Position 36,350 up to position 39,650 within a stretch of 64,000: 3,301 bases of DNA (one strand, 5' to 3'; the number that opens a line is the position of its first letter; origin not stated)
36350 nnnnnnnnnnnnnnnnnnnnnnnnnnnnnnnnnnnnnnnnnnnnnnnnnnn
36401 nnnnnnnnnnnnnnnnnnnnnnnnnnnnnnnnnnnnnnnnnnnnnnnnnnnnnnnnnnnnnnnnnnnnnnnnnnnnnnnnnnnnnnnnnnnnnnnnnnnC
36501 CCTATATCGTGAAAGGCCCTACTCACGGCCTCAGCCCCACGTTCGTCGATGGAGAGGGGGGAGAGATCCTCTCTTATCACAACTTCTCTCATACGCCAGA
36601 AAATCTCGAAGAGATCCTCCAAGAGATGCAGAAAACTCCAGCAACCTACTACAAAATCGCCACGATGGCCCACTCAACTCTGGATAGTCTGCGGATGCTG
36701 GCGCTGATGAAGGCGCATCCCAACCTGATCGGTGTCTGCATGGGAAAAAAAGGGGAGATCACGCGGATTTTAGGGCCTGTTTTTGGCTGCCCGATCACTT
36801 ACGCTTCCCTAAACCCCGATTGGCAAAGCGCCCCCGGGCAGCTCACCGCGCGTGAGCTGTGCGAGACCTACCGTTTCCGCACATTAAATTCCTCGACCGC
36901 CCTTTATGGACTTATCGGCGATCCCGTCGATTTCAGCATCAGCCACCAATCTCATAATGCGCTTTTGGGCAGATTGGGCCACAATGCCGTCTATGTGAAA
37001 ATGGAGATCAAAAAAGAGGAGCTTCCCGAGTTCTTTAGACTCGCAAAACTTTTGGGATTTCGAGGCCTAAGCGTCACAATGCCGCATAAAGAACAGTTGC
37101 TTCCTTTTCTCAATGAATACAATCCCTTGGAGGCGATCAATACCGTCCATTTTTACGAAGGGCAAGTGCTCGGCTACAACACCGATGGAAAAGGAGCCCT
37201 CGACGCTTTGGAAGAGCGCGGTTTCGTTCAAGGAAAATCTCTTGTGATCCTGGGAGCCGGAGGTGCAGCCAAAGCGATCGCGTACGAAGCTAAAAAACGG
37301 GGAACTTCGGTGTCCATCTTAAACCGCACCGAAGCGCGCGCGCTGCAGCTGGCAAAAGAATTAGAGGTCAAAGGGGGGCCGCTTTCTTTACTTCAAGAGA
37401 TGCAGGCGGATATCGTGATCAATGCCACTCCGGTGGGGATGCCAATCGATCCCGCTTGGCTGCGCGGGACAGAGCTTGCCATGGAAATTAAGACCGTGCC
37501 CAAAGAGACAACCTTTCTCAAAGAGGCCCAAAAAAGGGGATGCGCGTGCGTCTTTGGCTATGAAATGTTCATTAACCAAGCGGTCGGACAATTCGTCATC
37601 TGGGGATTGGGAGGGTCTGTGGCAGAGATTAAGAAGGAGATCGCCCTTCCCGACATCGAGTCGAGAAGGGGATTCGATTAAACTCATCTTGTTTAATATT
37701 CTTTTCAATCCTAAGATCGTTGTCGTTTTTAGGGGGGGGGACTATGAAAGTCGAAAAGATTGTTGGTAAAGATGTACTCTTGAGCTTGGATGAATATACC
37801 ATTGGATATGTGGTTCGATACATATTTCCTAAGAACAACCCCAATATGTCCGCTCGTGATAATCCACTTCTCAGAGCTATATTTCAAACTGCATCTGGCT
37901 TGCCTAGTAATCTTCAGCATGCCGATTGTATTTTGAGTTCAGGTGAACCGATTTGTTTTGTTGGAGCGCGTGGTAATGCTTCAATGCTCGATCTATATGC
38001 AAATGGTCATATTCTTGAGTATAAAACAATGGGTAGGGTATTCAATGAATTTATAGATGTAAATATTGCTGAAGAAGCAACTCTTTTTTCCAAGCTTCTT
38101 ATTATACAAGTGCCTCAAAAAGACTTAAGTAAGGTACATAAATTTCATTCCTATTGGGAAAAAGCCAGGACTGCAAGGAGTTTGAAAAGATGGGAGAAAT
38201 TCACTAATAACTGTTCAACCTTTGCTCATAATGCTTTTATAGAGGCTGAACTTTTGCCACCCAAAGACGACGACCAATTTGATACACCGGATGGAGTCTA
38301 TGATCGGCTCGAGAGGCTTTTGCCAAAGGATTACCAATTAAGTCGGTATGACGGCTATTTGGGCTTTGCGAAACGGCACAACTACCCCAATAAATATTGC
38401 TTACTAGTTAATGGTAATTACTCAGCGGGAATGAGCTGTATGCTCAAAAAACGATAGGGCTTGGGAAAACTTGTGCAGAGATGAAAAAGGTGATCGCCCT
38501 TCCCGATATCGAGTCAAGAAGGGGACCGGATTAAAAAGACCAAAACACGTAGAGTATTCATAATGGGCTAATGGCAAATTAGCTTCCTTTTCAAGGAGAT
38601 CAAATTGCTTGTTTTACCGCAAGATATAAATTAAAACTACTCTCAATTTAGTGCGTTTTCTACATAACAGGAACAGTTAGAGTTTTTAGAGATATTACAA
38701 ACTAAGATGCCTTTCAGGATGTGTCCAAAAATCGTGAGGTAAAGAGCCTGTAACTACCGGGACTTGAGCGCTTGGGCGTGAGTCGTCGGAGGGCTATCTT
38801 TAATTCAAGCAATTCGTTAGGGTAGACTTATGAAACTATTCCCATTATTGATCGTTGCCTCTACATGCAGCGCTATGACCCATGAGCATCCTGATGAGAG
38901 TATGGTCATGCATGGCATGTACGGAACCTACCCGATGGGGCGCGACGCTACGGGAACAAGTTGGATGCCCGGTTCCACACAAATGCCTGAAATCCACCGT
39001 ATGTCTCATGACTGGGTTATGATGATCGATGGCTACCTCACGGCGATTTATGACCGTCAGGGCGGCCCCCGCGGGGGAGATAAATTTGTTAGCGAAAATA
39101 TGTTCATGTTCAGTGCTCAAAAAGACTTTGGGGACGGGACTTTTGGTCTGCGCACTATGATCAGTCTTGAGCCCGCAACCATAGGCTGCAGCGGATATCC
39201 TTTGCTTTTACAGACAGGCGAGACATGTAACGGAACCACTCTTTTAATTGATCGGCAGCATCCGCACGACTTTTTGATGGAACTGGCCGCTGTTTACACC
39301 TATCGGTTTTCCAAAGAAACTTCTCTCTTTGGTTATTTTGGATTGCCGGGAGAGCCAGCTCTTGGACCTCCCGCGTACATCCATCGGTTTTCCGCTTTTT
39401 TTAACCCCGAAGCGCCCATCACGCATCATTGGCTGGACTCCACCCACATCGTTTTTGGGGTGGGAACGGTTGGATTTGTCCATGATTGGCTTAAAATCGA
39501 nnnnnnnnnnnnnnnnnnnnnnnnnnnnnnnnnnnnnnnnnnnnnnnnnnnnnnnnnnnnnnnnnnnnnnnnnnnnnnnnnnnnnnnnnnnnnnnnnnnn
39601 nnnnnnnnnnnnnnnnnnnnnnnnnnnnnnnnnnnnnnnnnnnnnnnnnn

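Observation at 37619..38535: A mini-island carrying a permuted papain-like hydrolase, flanked by a 63-bp duplication of the aroDE 3' end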

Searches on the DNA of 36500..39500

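Call 82: search_rna_families(source=window, start=36500, end=39500, threshold=evalue, max_evalue=1)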
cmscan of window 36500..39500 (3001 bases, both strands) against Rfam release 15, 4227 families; matches with E-value up to 1: 0.
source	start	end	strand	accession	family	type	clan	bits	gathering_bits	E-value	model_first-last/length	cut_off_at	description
